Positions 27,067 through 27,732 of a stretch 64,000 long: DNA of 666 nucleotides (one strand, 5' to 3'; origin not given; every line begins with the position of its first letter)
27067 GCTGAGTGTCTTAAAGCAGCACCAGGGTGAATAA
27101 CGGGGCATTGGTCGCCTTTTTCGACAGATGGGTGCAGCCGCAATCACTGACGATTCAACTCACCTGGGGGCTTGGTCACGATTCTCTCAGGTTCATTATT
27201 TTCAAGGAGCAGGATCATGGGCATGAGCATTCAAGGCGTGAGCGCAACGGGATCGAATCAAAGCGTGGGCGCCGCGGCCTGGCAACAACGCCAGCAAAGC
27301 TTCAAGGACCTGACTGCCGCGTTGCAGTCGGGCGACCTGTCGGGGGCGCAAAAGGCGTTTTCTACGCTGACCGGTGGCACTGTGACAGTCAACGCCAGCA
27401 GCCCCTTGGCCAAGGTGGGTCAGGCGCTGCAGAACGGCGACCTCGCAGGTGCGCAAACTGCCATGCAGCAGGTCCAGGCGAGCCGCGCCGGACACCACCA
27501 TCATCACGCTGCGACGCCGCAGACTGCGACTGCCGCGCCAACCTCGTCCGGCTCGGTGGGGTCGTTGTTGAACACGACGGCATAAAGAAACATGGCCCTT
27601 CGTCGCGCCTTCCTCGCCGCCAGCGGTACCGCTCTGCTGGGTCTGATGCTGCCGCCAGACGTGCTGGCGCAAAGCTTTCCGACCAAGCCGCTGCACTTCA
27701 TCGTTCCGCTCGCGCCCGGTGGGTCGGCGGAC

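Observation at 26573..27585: Divergently transcribed paralogous small His-rich proteins with an internal two-fold repeat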

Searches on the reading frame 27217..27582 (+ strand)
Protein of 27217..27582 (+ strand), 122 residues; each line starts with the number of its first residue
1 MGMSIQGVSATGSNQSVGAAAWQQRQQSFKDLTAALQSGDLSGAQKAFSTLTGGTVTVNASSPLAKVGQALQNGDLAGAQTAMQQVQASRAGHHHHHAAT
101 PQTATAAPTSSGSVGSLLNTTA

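Call 4: search_protein_families(library=pfam, proteins=[window:27217-27582:+], max_evalue=10)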
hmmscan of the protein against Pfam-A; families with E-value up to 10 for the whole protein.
seq(122 aa): 8 families
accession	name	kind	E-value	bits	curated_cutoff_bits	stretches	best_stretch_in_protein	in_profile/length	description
PF20675.2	MPH2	-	0.00024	22.3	29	1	64-87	10-33/107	Maintenance of Photosystem II under High light 2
PF07361.16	Cytochrom_B562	-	0.0037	18.3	30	1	64-96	68-100/102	Cytochrome b562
PF20271.3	CATASP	-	0.0058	16.9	29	2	14-51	11-48/86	CATRA-Associated Small Protein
PF10938.13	YfdX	-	0.019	15.4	26.6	1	24-87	70-140/149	YfdX protein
PF22360.1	SbsC_spectrin-like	-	0.052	14.7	26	1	58-87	4-33/62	SbsC,spectrin-like repeat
PF01627.28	Hpt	-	0.063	14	24.6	1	28-88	13-76/84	Hpt domain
PF13432.12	TPR_16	-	0.16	12.9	32.7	0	70-91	7-28/65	Tetratricopeptide repeat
PF01322.25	Cytochrom_C_2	-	1.3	10.4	26.5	0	20-51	78-109/121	Cytochrome C'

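Call 5: search_protein_families(library=ncbifam, proteins=[window:27217-27582:+], max_evalue=10)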
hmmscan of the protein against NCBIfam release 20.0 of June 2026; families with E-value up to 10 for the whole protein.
seq(122 aa): 3 families
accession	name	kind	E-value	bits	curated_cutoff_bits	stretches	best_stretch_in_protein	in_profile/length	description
NF041263.1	colicin_Z_full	equivalog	0.089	12.6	300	1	24-52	70-98/229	colicin Z family toxin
TIGR04358.1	XXXCH_domain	subfamily_domain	0.091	13.3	40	1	66-94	60-88/90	GAK system XXXCH domain-containing protein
NF041601.1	PA5502_lipo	equivalog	0.24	10.9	285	1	8-84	18-103/237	PA5502 family lipoprotein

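Call 6: find_homologous_proteins(query=window:27217-27582:+, max_evalue=0.01)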
Query seq(122 aa) (122 aa): 226 proteins with E <= 0.01 among 341 candidates; the best 120 are listed.
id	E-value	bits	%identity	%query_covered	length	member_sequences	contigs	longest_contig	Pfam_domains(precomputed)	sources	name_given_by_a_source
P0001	6.2e-65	234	99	100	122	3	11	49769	-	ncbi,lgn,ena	-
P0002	9.9e-45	169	70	100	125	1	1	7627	-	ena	-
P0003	5.1e-44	167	85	80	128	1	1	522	-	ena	-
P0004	1.2e-43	166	73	100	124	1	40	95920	-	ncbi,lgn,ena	-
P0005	4.0e-39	151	76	80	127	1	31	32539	-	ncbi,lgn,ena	-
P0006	3.1e-38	148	75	75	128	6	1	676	-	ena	-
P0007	4.2e-38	148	67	100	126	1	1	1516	-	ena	-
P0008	3.9e-36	141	67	100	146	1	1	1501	-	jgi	jgi:soluble cytochrome b562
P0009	4.8e-36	141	63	100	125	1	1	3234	-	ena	-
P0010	3.5e-35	138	61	98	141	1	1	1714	-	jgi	jgi:hypothetical protein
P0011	3.1e-34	135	62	100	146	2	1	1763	-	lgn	-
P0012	5.2e-34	135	61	100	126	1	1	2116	-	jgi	jgi:hypothetical protein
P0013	6.1e-33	131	64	100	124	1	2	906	-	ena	-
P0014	1.0e-32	130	58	100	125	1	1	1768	-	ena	-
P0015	4.0e-32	128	64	100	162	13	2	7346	-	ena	-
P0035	7.5e-29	118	64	62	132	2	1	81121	-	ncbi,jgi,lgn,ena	jgi:hypothetical protein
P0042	3.1e-26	110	54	100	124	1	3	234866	-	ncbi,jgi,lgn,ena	jgi:hypothetical protein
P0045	6.0e-25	105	57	89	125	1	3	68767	-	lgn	-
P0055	1.0e-22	98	56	74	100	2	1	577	PF07361.17,PF20271.4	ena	-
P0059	2.5e-21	94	57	72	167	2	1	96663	-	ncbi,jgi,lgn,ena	jgi:hypothetical protein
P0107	3.1e-12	65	50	57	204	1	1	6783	-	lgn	-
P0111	1.4e-11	62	45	54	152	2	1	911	PF20271.4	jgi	-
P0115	4.2e-11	61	47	52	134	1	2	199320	-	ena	-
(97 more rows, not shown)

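Call 20: search_solved_structures(query=A2, max_evalue=10, show_alignments=2)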
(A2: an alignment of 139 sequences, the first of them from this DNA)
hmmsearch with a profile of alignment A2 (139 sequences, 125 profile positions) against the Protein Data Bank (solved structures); distinct sequences matched with E-value up to 10: 42.
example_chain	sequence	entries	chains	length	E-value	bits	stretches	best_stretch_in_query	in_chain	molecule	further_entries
4k7b_A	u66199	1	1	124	0.058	16.8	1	29-93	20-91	Extrinsic protein in photosystem II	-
4v4v_AT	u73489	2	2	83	0.059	16.7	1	17-90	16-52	30S ribosomal subunit protein S20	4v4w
9hig_T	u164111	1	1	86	0.071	16.5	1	12-49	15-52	Small ribosomal subunit protein bS20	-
5zq2_A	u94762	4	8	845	0.09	16.1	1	64-98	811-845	SidE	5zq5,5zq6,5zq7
6q97_y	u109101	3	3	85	0.092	16.1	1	16-90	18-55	30S ribosomal protein S20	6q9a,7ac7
23wi_t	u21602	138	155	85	0.095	16.1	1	16-90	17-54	Small ribosomal subunit protein bS20 | 30S RIBOSOMAL PROTEIN S20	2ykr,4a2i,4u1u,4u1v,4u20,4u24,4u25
4v6y_AT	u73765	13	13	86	0.097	16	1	16-90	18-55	30S ribosomal protein S20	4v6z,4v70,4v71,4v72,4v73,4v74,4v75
11bq_T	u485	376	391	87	0.097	16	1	16-90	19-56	Small ribosomal subunit protein bS20 | 30S ribosomal protein S20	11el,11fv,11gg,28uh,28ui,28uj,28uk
7qg8_u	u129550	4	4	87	0.1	16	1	16-90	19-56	30S ribosomal protein S20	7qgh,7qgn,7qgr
11dg_T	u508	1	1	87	0.1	16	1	16-90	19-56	Small ribosomal subunit protein bS20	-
10fz_T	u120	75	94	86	0.11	15.8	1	16-90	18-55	Small ribosomal subunit protein bS20 | 30S ribosomal protein S20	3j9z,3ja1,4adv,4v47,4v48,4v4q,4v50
7unr_t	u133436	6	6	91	0.16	15.4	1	12-50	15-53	30S ribosomal protein S20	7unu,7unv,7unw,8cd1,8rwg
3oq9_H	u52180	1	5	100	0.19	15.1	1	58-99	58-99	Protein FADD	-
6spe_t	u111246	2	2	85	0.19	15.1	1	12-50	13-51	30S ribosomal protein S20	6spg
2yl0_A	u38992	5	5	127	0.19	15.1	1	18-53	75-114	CYTOCHROME C'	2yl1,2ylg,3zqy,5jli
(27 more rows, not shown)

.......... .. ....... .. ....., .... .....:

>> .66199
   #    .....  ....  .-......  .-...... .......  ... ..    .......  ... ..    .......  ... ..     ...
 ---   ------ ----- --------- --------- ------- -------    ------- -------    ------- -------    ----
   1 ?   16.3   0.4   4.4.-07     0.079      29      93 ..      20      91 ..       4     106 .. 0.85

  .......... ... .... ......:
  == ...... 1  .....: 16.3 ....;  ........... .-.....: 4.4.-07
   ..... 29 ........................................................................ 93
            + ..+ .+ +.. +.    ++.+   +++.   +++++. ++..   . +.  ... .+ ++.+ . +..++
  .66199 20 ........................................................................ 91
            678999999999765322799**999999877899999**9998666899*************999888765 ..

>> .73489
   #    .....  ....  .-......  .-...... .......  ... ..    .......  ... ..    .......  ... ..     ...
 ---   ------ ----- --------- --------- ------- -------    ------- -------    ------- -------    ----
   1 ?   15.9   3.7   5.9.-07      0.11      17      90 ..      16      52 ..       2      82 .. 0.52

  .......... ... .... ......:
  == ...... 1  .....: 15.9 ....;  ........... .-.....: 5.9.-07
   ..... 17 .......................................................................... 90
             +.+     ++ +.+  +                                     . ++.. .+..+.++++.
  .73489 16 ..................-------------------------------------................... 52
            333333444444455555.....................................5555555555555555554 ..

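Call 21: find_encoding_contigs(protein=window:27217-27582:+, flank=3000, max_places=4)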
Protein seq(122 aa) (122 aa): 17 contigs read that carry it; 2 places shown.
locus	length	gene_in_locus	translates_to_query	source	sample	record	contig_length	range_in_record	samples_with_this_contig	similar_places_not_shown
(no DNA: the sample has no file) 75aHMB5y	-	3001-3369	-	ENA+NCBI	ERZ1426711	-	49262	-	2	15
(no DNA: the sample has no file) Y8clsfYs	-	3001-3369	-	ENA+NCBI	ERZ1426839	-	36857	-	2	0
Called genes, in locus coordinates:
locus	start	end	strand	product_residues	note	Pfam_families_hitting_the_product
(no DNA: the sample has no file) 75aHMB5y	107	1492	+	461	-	PF13432:TPR_16 (weak), PF14559:TPR_19 (weak), PF13424:TPR_12 (weak), PF13432:TPR_16, PF00515:TPR_1 (weak), PF07719:TPR_2 (weak), PF14559:TPR_19 (weak), PF13431:TPR_17 (weak), +6 more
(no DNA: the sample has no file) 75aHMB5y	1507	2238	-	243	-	-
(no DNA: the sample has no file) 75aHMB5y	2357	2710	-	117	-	-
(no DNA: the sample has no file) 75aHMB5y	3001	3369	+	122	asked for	-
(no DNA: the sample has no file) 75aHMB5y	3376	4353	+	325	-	PF03401:TctC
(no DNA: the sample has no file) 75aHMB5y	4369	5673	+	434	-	PF02655:ATP-grasp_3, PF13535:ATP-grasp_4, PF18603:LAL_C2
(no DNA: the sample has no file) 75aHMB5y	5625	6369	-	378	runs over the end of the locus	-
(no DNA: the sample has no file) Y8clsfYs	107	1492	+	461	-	PF13432:TPR_16 (weak), PF14559:TPR_19 (weak), PF13424:TPR_12 (weak), PF13432:TPR_16, PF00515:TPR_1 (weak), PF07719:TPR_2 (weak), PF14559:TPR_19 (weak), PF13431:TPR_17 (weak), +6 more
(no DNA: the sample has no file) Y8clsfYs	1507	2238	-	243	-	-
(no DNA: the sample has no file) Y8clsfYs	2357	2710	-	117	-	-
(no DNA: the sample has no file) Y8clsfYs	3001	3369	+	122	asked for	-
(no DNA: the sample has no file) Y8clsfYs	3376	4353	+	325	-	PF03401:TctC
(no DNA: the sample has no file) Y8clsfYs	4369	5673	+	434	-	PF02655:ATP-grasp_3, PF13535:ATP-grasp_4, PF18603:LAL_C2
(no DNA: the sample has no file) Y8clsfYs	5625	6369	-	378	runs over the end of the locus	-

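Call 22: list_cluster_members(proteins=[window:27217-27582:+, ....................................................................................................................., P0001, P0004, P0042, P0035, P0059])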
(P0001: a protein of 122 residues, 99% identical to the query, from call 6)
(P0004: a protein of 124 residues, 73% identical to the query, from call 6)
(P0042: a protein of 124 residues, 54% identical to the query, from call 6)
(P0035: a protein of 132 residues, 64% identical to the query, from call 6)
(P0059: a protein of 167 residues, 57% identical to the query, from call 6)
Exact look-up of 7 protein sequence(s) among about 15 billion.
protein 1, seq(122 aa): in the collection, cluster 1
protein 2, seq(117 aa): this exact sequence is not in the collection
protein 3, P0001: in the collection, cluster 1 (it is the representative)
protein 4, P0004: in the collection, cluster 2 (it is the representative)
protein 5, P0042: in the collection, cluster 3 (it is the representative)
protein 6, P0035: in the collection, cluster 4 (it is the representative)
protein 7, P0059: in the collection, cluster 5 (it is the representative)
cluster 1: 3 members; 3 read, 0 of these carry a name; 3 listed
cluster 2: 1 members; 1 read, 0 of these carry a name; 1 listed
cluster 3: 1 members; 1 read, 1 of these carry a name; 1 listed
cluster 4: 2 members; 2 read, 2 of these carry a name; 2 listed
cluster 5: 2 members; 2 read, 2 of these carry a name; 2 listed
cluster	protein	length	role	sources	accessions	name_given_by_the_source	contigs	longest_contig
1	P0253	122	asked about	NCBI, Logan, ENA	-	-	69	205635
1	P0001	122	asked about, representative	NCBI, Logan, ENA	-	-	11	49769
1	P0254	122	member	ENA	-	-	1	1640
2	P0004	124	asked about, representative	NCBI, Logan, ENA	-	-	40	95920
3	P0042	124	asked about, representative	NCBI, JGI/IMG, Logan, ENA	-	hypothetical protein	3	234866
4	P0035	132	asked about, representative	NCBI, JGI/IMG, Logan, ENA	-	hypothetical protein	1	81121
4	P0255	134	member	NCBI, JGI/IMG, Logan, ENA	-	hypothetical protein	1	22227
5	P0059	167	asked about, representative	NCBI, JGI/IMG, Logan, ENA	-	hypothetical protein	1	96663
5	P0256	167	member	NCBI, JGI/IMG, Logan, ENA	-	hypothetical protein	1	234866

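Call 26: predict_structure(alignment_id=A2)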
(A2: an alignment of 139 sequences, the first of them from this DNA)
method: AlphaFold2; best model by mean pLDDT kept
length: 122 residues; sequences in the alignment: 139
mean_pLDDT: 68.6   pTM: 0.50
mean pLDDT of the five models: 68.6, 68.3, 67.7, 65.9, 65.3
residues with pLDDT >= 90: 21; 70-90: 44; 50-70: 15; < 50: 42
segments of 3 or more residues with pLDDT < 50: 3-15, 94-122
pLDDT, mean of each block of 10 residues (from residue 1): 49 58 87 91 90 67 85 90 84 50 39 41 38
secondary structure, 60 per line:
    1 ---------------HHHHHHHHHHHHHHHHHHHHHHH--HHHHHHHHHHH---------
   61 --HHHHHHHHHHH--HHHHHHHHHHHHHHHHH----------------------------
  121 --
elements in order: H16-38 H41-51 H63-73 H76-92

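Call 46: search_protein_families(library=pfam, alignment_id=A2, max_evalue=1)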
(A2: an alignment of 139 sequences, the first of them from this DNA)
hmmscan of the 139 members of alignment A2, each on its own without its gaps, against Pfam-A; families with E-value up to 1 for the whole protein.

A. member 1, seq(122 aa): 7 families
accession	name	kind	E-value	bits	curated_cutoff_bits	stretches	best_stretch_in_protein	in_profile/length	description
PF20675.2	MPH2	-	0.00024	22.3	29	1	64-87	10-33/107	Maintenance of Photosystem II under High light 2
PF07361.16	Cytochrom_B562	-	0.0037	18.3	30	1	64-96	68-100/102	Cytochrome b562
PF20271.3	CATASP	-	0.0058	16.9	29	0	14-51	11-48/86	CATRA-Associated Small Protein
PF10938.13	YfdX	-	0.019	15.4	26.6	1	24-87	70-140/149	YfdX protein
PF22360.1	SbsC_spectrin-like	-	0.052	14.7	26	1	58-87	4-33/62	SbsC,spectrin-like repeat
PF01627.28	Hpt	-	0.063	14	24.6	1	28-88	13-76/84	Hpt domain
PF13432.12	TPR_16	-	0.16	12.9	32.7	0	70-91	7-28/65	Tetratricopeptide repeat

B. families by the number of members that match (of 139 scanned): 104 families (the first 25 are shown)
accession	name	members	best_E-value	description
PF20675.2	MPH2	110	5.4e-07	Maintenance of Photosystem II under High light 2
PF07361.16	Cytochrom_B562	96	0.00013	Cytochrome b562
PF20271.3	CATASP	89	0.00014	CATRA-Associated Small Protein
PF22360.1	SbsC_spectrin-like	43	0.0017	SbsC,spectrin-like repeat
PF25393.1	LTM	39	0.00017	LUBAC thetering domain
PF13432.12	TPR_16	31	0.0013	Tetratricopeptide repeat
PF25607.1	DUF7939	30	0.00012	Domain of unknown function (DUF7939)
PF01322.25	Cytochrom_C_2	26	0.011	Cytochrome C'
PF09976.15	TPR_21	25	0.0005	Tetratricopeptide repeat-like domain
PF18240.7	PSII_Pbs31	23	0.0016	Photosystem II Psb31 protein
PF07729.17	FCD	20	0.00029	FCD domain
PF13174.12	TPR_6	19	0.003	Tetratricopeptide repeat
PF14276.11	DUF4363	19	0.012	Domain of unknown function (DUF4363)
PF01627.28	Hpt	17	0.00021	Hpt domain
PF16550.10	RPN13_C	17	0.043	UCH-binding domain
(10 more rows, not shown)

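Call 61: find_encoding_contigs(protein=P0042, flank=8000, max_places=3)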
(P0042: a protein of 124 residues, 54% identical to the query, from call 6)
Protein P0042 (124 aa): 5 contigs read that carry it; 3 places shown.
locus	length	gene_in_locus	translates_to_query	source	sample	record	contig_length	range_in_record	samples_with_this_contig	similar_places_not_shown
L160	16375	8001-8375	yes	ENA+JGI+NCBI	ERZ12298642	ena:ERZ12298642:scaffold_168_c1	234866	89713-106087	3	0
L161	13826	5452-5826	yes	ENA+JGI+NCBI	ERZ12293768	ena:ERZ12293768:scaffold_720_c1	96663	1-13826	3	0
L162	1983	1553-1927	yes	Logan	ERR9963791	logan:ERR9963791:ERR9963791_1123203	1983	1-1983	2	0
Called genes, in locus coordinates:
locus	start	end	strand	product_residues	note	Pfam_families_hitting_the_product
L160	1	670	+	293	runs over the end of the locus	PF00528:BPD_transp_1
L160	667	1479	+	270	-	PF00528:BPD_transp_1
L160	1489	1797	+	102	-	PF09928:DUF2160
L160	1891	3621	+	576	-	-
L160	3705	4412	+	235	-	-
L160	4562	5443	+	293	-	-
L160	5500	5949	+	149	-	-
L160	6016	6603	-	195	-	PF01613:Flavin_Reduct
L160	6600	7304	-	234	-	PF23914:TPR_CcmH_CycH (faint), PF13428:TPR_14 (faint), PF13431:TPR_17 (faint), PF13371:TPR_9, PF07719:TPR_2 (weak), PF13424:TPR_12, PF13432:TPR_16 (weak), PF14559:TPR_19 (weak), +3 more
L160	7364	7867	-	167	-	-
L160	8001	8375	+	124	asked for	-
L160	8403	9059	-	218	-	PF00578:AhpC-TSA, PF08534:Redoxin, PF10417:1-cysPrx_C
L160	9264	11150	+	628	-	PF07719:TPR_2 (faint), PF13176:TPR_7 (faint), PF13424:TPR_12 (faint), PF13428:TPR_14 (faint), PF00515:TPR_1 (faint), PF13181:TPR_8 (faint), PF13432:TPR_16 (weak), PF13844:Glyco_transf_41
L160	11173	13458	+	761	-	PF00664:ABC_membrane, PF02463:SMC_N (faint), PF00005:ABC_tran, PF13304:AAA_21 (faint)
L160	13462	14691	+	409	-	PF25919:BSH_CusB (faint), PF25917:BSH_RND (weak), PF25984:BSH_YknX (weak), PF25994:HH_AprE (faint), PF26002:Beta-barrel_AprE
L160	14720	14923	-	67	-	-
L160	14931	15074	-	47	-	-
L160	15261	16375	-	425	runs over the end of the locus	PF01979:Amidohydro_1, PF07969:Amidohydro_3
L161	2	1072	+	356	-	?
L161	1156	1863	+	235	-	-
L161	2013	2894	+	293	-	-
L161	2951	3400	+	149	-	-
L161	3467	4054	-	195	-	PF01613:Flavin_Reduct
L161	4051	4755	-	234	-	PF23914:TPR_CcmH_CycH (faint), PF13428:TPR_14 (faint), PF13431:TPR_17 (faint), PF13371:TPR_9, PF07719:TPR_2 (weak), PF13424:TPR_12, PF13432:TPR_16 (weak), PF14559:TPR_19 (weak), +3 more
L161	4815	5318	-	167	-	-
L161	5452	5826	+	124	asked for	-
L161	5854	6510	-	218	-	PF00578:AhpC-TSA, PF08534:Redoxin, PF10417:1-cysPrx_C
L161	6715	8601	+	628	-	PF07719:TPR_2 (faint), PF13176:TPR_7 (faint), PF13424:TPR_12 (faint), PF13428:TPR_14 (faint), PF00515:TPR_1 (faint), PF13181:TPR_8 (faint), PF13432:TPR_16 (weak), PF13844:Glyco_transf_41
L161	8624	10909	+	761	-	PF00664:ABC_membrane, PF02463:SMC_N (faint), PF00005:ABC_tran, PF13304:AAA_21 (faint)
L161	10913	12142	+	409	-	PF25919:BSH_CusB (faint), PF25917:BSH_RND (weak), PF25984:BSH_YknX (weak), PF25994:HH_AprE (faint), PF26002:Beta-barrel_AprE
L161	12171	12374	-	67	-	-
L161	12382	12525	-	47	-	-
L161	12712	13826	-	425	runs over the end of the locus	PF01979:Amidohydro_1, PF07969:Amidohydro_3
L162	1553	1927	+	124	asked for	-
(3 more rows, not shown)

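Call 63: find_encoding_contigs(protein=P0035, flank=7000, max_places=2)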
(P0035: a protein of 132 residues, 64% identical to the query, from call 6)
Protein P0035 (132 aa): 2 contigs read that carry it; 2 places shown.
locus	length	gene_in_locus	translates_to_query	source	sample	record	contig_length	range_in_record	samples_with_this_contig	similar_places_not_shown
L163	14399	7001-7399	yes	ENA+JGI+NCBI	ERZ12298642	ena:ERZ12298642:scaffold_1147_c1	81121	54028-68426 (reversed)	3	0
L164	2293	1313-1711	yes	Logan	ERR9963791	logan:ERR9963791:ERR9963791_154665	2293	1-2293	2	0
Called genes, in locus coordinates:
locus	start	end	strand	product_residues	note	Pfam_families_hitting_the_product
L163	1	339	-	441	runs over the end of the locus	PF00375:SDF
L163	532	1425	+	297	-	PF00126:HTH_1, PF03466:LysR_substrate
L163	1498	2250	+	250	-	PF04264:YceI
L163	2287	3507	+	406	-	PF10009:DUF2252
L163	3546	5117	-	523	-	PF06100:MCRA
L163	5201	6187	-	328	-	PF01545:Cation_efflux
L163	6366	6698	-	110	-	-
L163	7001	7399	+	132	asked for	-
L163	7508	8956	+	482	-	PF02655:ATP-grasp_3, PF13535:ATP-grasp_4, PF18603:LAL_C2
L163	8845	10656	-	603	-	PF18914:DUF5666 (faint)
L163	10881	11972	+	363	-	PF00149:Metallophos, PF12850:Metallophos_2 (weak)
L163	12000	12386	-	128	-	PF01850:PIN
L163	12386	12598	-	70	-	PF04014:MazE_antitoxin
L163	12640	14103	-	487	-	PF02321:OEP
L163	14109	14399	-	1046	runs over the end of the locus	PF00873:ACR_tran, PF03176:MMPL (weak)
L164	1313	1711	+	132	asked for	-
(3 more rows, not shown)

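Call 64: find_encoding_contigs(protein=P0115, flank=7000, max_places=2)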
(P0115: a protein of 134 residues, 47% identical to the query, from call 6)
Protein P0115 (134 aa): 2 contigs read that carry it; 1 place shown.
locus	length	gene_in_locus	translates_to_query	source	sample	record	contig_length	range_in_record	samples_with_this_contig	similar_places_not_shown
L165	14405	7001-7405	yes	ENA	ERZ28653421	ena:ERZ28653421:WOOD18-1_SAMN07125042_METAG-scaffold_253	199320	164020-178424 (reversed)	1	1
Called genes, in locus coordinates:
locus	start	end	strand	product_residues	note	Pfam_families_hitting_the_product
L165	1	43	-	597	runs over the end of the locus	PF00501:AMP-binding, PF13193:AMP-binding_C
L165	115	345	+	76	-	PF01206:TusA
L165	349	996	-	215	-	PF06776:IalB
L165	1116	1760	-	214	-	-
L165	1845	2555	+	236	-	PF00440:TetR_N, PF14246:TetR_C_7 (weak), PF16859:TetR_C_11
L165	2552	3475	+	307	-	-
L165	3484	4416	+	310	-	PF00005:ABC_tran, PF13304:AAA_21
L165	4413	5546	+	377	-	PF12679:ABC2_membrane_2, PF12698:ABC2_membrane_3, PF01061:ABC2_membrane, PF12730:ABC2_membrane_4 (weak)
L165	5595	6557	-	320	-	PF00056:Ldh_1_N, PF02866:Ldh_1_C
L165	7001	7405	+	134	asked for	-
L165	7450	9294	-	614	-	PF00664:ABC_membrane, PF00005:ABC_tran, PF02463:SMC_N (faint), PF13191:AAA_16 (weak)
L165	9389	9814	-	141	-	PF01245:Ribosomal_L19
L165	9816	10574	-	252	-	PF01746:tRNA_m1G_MT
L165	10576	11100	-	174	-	PF01782:RimM, PF05239:PRC, PF24986:PRC_RimM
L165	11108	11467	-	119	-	PF00886:Ribosomal_S16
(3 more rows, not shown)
